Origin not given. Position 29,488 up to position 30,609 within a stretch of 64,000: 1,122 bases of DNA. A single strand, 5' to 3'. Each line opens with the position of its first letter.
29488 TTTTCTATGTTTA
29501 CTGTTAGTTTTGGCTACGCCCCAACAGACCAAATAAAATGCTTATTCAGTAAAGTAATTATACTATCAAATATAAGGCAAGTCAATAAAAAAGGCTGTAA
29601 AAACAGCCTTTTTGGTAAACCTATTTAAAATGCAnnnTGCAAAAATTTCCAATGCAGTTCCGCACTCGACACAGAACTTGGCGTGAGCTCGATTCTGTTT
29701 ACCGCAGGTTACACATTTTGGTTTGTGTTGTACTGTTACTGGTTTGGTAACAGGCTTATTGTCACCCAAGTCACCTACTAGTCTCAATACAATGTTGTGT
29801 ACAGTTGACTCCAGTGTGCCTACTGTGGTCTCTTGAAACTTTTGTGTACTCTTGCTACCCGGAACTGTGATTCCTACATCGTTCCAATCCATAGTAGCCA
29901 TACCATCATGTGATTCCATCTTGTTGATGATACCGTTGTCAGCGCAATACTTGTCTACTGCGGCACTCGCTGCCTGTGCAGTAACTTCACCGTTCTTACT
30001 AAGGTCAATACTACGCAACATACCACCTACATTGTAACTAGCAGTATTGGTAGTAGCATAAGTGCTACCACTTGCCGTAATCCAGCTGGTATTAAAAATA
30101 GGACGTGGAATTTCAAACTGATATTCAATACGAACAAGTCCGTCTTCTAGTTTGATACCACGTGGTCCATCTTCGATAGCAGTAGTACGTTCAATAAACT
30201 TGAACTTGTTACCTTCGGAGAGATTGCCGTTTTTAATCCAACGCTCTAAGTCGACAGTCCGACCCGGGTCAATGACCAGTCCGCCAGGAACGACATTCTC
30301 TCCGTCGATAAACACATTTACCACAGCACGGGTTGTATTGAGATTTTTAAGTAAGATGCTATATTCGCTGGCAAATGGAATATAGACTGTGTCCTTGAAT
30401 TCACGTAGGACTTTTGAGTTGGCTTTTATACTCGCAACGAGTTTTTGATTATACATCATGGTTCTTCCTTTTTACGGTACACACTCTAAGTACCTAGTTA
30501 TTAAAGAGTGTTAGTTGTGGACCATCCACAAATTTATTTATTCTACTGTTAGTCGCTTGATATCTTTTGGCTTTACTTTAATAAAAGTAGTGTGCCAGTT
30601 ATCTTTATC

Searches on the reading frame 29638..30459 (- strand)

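Call 39: search_protein_families(library=pfam, proteins=[window:29638-30459:-], max_evalue=0.001)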
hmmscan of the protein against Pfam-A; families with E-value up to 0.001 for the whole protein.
window:29638-30459:- (274 aa): 2 families
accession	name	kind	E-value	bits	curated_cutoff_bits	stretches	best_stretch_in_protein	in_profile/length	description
PF13240.11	Zn_Ribbon_1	-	1.3e-06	28.4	25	1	248-270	1-23/23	zinc-ribbon domain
PF12773.13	DZR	-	0.0003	21.3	27.3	1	249-271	1-23/45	Double zinc ribbon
